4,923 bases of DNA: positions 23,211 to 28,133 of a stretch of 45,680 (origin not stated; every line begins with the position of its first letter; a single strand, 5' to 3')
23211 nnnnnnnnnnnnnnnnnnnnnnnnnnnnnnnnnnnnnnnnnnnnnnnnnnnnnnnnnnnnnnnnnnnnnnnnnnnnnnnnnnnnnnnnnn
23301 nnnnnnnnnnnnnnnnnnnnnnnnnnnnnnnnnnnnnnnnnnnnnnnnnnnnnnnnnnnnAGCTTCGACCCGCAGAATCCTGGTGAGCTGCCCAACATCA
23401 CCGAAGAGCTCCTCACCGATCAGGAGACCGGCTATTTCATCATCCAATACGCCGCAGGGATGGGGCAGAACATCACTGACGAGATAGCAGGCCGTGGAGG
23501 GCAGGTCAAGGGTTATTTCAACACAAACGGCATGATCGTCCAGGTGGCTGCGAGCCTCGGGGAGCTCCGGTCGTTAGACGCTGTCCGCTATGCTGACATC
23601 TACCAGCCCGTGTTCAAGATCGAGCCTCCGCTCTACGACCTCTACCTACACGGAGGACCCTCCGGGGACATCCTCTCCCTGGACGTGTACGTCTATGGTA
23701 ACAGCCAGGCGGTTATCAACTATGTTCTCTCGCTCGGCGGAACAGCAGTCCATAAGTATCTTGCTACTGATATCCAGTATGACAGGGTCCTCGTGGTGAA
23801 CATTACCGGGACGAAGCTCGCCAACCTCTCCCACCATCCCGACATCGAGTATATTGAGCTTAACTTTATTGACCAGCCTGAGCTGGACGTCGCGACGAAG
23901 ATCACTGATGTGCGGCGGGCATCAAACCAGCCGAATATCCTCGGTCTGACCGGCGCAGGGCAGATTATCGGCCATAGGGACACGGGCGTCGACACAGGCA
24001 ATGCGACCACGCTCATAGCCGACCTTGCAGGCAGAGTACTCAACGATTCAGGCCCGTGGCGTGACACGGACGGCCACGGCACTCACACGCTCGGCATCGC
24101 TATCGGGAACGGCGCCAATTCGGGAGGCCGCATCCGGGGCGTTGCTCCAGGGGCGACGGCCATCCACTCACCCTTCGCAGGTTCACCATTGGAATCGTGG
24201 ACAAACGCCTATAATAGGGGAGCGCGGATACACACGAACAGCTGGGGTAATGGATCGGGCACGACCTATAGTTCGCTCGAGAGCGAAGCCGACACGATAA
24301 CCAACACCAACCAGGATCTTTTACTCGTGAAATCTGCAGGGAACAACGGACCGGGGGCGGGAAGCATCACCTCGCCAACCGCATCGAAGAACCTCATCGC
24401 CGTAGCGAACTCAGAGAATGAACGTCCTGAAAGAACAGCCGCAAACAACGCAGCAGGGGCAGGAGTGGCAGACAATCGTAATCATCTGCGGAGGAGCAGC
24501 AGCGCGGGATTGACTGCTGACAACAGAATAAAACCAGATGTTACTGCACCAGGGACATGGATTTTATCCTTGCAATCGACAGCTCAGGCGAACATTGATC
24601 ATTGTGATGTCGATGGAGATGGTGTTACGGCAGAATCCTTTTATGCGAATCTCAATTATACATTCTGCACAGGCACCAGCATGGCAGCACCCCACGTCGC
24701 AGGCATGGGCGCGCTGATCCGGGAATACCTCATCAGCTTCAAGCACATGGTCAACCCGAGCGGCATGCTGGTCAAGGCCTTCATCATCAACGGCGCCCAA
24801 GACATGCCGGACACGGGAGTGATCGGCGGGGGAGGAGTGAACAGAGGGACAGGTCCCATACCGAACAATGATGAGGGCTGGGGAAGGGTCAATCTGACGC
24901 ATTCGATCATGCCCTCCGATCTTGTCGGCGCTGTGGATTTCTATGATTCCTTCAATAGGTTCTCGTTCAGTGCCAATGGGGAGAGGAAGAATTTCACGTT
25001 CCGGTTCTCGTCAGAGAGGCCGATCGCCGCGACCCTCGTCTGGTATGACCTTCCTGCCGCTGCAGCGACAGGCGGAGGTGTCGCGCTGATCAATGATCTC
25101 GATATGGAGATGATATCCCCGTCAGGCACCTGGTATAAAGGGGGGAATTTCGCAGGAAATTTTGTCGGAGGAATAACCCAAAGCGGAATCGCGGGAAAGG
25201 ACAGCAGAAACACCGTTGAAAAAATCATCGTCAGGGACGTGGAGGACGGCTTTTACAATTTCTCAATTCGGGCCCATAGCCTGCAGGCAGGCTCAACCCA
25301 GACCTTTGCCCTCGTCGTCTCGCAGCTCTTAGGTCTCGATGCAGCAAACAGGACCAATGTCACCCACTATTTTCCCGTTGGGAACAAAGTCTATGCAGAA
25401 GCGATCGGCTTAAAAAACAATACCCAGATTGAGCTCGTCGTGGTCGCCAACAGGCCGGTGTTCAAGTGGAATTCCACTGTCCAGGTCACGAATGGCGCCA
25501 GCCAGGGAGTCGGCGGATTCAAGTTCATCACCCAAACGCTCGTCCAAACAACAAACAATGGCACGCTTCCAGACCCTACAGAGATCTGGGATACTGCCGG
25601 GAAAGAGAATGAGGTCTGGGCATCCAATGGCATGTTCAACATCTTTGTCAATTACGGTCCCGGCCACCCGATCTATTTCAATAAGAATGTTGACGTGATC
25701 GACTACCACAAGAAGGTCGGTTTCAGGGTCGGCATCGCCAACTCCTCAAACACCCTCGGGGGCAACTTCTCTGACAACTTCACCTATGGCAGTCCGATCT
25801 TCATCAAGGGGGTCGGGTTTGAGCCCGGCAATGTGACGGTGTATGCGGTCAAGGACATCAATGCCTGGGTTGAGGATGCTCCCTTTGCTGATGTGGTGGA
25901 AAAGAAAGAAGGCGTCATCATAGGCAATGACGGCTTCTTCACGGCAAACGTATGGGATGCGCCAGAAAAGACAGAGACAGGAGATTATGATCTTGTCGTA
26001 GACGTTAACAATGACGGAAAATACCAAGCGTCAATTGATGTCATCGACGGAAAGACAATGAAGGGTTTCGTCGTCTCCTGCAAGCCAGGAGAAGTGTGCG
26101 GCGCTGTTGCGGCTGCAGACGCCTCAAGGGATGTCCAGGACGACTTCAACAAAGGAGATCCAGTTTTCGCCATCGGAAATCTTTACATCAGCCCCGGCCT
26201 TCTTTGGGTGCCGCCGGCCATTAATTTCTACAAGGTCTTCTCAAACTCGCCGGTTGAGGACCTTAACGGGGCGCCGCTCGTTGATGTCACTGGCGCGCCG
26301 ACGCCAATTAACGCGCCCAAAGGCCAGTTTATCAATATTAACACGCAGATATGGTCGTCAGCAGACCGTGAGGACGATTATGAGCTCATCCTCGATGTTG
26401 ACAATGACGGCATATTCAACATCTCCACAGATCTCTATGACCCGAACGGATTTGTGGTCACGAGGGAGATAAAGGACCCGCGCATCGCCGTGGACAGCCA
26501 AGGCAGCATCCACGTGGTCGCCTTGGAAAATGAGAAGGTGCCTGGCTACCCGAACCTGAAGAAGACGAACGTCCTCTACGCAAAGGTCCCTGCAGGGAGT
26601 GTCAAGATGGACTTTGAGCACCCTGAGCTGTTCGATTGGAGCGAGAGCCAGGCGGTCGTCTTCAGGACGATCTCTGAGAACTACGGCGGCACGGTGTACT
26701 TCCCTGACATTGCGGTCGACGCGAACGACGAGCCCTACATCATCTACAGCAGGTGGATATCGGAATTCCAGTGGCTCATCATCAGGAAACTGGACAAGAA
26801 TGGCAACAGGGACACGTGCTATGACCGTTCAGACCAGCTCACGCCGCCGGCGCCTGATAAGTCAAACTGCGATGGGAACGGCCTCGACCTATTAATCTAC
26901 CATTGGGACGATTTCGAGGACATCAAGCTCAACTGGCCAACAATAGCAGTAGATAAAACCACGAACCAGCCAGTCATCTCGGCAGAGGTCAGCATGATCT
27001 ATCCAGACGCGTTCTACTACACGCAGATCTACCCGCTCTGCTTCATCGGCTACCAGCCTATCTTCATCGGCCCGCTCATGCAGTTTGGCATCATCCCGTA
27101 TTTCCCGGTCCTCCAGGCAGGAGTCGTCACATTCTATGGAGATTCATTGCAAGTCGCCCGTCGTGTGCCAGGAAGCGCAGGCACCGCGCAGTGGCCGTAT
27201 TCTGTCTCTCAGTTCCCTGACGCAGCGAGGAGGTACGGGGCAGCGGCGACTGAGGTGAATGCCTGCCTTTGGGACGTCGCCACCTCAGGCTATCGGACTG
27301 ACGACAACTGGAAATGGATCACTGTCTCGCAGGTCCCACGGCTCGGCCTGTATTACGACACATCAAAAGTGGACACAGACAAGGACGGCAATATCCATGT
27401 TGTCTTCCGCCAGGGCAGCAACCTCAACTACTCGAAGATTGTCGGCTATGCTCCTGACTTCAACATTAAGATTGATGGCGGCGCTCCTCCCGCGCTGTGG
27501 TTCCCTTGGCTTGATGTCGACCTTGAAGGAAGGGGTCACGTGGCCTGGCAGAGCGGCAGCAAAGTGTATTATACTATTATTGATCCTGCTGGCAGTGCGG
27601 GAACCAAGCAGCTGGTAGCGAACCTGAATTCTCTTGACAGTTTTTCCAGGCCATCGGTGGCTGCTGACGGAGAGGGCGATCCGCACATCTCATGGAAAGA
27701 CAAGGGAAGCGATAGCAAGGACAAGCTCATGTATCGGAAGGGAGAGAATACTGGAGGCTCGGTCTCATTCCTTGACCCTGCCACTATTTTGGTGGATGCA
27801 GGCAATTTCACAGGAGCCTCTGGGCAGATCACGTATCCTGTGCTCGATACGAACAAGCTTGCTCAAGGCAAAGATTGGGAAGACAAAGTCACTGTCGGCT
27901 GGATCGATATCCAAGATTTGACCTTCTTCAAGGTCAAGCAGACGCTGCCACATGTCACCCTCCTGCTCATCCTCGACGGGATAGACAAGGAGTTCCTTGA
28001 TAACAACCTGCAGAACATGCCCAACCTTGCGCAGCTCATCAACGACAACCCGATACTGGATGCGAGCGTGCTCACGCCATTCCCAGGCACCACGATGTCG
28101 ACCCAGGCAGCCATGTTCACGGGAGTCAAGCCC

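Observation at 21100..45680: Co-directional secretome island of more than 24 kb: chaperone-like lipoprotein plus three giant multidomain surface proteins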

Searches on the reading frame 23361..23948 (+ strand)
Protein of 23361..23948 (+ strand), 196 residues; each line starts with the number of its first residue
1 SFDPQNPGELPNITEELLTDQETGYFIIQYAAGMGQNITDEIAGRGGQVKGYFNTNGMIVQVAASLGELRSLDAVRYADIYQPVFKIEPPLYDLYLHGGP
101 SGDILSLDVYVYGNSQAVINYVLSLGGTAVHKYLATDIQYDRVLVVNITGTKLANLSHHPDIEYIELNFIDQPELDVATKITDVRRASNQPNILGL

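Call 104: search_solved_structures(query=A13, max_evalue=5)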
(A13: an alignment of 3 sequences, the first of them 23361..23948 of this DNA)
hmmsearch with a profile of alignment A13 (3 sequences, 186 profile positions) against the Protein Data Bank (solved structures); distinct sequences matched with E-value up to 5: 0.

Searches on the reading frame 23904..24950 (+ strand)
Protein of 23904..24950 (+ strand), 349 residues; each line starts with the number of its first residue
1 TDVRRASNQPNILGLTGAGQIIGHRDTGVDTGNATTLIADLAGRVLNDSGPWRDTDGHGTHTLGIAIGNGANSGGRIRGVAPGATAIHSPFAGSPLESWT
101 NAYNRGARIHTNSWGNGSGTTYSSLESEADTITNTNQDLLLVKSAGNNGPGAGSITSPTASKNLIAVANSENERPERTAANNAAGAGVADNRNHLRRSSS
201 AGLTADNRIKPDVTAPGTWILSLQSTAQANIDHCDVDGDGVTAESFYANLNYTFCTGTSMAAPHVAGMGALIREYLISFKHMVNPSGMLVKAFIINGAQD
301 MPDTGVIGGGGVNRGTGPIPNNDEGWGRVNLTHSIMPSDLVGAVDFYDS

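Call 31: search_solved_structures(query=window:23904-24950:+, max_evalue=0.001, show_alignments=2)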
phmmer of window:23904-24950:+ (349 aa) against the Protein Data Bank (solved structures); distinct sequences matched with E-value up to 0.001: 87 (the best 60 are shown).
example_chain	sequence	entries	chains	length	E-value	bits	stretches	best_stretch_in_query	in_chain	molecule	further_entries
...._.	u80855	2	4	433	8.4e-39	137.3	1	7-335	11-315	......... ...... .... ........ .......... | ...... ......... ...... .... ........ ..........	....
1wmd_A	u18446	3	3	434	2.1e-38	136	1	11-335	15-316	protease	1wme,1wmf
9ues_B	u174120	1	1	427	5.7e-18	68.8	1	8-277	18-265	Subtilisin-like serine protease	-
3afg_A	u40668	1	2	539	1.7e-17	67.2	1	8-276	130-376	Subtilisin-like serine protease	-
5arb_A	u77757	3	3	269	6.5e-11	45.6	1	235-313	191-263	SUBTILISIN SAVINASE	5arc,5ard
1c9j_A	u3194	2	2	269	4.8e-10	42.7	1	235-313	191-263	SERINE PROTEASE | Subtilisin Savinase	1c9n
1mpt_A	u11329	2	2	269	8.9e-10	41.8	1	234-313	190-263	M-PROTEASE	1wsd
1gci_A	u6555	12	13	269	1.4e-09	41.2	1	235-313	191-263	SUBTILISIN | Subtilisin Savinase | SAVINASE (TM)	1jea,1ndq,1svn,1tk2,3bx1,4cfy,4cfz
1ah2_A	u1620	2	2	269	1.6e-09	41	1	235-313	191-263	SERINE PROTEASE PB92 | SUBTILISIN SAVINASE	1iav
1c9m_A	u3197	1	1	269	1.9e-09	40.8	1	234-313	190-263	SERINE PROTEASE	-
5ffn_A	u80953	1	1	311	3.1e-09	40.1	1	18-176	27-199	Enzyme subtilase SubTY from Bacillus sp. TY145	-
1q5p_A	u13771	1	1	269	3.4e-09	39.9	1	234-313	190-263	Serine protease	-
1ndu_A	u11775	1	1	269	4.3e-09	39.6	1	235-313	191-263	Subtilisin Savinase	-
1st3_A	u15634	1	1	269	7.1e-09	38.9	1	234-313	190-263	SUBTILISIN BL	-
1xf1_A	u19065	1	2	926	1.5e-08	37.8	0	174-223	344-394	C5a peptidase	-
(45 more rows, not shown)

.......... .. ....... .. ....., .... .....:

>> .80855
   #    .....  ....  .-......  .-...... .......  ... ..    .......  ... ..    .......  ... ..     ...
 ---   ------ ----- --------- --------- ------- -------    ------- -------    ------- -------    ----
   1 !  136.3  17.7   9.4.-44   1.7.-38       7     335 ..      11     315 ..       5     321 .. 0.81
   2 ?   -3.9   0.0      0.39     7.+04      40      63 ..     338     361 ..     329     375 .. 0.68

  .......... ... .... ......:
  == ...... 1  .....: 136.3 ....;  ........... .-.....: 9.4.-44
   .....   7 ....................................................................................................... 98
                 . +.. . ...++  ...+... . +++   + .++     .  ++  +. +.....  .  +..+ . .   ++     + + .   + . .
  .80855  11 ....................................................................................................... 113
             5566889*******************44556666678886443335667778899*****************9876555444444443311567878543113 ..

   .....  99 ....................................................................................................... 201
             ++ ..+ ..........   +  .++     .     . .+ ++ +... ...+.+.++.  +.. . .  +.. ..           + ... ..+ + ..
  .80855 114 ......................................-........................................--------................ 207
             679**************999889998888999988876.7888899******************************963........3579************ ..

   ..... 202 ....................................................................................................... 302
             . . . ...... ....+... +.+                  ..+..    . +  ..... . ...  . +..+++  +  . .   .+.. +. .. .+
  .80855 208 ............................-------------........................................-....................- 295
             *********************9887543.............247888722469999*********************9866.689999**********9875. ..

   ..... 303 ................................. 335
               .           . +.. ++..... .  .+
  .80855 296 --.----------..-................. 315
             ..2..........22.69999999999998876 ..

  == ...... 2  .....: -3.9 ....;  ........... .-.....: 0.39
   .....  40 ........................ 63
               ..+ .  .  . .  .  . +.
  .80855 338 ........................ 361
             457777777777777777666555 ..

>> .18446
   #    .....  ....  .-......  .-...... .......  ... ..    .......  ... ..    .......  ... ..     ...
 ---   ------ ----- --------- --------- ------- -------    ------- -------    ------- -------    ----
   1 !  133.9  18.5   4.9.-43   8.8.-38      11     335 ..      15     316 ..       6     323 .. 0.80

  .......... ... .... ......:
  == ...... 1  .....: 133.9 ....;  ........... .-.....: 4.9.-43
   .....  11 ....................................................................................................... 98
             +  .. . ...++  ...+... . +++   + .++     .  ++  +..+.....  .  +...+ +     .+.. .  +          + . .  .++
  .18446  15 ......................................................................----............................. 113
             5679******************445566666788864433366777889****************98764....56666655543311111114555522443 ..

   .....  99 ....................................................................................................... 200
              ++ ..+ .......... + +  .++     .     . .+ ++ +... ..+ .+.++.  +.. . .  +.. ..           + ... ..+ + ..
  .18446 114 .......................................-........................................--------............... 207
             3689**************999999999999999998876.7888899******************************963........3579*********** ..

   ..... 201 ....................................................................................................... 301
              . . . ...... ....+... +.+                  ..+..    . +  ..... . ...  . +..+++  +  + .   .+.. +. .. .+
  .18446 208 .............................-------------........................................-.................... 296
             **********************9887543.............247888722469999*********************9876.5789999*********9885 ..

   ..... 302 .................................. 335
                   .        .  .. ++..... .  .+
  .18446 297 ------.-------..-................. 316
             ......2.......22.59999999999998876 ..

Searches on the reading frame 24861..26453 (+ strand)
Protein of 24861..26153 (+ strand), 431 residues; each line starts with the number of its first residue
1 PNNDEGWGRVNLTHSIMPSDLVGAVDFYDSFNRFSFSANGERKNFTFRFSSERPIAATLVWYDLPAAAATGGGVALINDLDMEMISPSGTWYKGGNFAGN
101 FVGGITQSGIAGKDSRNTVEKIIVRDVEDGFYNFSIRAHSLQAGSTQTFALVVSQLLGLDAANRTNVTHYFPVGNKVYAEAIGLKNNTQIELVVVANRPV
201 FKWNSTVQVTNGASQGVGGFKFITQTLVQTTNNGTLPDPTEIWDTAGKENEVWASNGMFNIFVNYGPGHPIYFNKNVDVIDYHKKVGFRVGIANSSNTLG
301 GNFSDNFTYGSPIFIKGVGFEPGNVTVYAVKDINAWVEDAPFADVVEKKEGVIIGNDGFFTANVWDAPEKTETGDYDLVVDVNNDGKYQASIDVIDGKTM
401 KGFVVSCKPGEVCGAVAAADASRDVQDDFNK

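Call 20: search_protein_families(library=pfam, proteins=[window:24861-26153:+], max_evalue=0.1)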
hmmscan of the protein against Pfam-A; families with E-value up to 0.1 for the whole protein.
window:24861-26153:+ (431 aa): 0 families

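Call 69: search_solved_structures(query=A7, max_evalue=1)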
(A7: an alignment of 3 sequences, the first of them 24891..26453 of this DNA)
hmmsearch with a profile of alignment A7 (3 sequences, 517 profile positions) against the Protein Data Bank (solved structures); distinct sequences matched with E-value up to 1: 2.
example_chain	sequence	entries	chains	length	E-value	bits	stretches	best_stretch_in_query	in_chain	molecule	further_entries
1wmd_A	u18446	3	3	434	4.9e-12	48.6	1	32-145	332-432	protease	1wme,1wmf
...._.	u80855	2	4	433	5.3e-11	45.1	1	36-145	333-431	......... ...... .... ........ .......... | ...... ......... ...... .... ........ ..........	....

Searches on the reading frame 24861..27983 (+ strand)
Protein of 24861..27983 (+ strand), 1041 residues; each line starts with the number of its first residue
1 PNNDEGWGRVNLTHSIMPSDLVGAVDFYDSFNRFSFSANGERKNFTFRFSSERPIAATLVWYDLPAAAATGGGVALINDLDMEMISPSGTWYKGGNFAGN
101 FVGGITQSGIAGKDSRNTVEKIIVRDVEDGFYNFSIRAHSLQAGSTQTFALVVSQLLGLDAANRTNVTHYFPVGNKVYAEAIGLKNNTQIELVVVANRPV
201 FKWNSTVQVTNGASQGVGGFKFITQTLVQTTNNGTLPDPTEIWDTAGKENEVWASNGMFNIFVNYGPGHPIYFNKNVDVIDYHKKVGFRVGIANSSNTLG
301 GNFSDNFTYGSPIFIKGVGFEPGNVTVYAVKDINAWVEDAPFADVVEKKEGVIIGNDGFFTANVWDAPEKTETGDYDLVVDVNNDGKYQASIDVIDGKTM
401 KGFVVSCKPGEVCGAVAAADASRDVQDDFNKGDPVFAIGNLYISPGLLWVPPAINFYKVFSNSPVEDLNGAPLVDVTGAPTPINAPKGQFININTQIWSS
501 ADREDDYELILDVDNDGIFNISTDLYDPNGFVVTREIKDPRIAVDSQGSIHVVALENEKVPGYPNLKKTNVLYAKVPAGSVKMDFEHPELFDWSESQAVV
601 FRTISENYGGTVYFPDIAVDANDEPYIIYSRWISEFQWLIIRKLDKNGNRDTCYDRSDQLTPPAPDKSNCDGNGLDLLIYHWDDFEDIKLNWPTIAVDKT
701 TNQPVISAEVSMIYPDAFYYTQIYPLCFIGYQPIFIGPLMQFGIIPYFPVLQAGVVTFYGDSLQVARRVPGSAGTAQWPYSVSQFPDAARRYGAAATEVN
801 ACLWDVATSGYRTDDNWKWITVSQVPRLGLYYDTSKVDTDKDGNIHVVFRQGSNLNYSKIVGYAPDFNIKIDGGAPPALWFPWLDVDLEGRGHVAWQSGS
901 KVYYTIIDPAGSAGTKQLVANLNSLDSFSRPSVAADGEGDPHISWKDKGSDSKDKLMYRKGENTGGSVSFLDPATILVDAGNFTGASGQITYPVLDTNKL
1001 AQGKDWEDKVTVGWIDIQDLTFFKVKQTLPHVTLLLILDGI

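Call 37: search_protein_families(library=ncbifam, proteins=[window:24861-27983:+], max_evalue=0.05)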
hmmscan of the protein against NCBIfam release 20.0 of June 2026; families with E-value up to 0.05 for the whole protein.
window:24861-27983:+ (1041 aa): 1 family
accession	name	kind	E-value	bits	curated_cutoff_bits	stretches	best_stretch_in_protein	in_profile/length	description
NF053835.1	PDIAV_lipo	equivalog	3.8e-07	29.8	90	1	535-635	38-112/458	PDIAV motif-containing lipoprotein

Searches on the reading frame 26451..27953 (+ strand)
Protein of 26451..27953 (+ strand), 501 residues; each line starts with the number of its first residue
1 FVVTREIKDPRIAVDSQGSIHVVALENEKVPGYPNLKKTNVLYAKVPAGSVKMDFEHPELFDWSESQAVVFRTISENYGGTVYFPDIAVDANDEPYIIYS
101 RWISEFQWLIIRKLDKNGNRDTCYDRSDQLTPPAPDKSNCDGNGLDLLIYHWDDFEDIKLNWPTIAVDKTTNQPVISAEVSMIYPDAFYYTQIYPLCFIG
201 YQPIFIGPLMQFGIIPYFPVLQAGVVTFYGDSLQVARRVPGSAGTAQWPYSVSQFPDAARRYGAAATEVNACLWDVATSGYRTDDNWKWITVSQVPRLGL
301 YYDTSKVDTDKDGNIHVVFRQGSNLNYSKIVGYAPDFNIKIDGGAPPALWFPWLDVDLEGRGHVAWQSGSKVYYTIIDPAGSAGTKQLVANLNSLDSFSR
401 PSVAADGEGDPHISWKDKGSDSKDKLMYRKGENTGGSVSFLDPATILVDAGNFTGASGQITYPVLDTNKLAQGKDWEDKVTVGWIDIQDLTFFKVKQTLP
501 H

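Call 70: search_solved_structures(query=A8, max_evalue=1)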
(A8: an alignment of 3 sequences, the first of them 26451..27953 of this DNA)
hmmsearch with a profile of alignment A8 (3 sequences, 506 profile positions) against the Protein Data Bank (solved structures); distinct sequences matched with E-value up to 1: 3.
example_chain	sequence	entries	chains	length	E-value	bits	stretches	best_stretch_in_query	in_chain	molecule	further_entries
5usf_A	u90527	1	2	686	0.13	13.7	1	411-469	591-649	Tyrosyl-tRNA synthetase, putative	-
3p0h_A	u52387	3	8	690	0.16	13.5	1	411-469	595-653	Tyrosyl-tRNA synthetase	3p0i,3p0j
4pau_A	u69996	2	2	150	0.61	11.5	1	421-475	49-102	Nitrogen regulatory protein A | NreA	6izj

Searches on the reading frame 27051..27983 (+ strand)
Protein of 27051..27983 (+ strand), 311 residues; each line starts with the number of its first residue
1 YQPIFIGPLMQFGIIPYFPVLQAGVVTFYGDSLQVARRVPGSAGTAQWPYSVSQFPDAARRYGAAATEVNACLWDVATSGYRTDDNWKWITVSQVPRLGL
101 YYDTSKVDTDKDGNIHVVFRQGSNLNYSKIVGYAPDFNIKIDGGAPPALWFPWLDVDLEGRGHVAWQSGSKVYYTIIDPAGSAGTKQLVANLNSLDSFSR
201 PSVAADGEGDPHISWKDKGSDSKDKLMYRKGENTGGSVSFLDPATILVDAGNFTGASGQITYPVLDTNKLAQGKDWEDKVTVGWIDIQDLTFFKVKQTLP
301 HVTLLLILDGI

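Call 20: search_protein_families(library=pfam, proteins=[window:27051-27983:+], max_evalue=0.1)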
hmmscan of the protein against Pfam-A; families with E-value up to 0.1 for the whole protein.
window:27051-27983:+ (311 aa): 1 family
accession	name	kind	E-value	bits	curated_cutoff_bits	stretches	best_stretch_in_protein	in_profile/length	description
PF15892.11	BNR_4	-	0.026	14.3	27.3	0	186-264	28-98/272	BNR repeat-containing family member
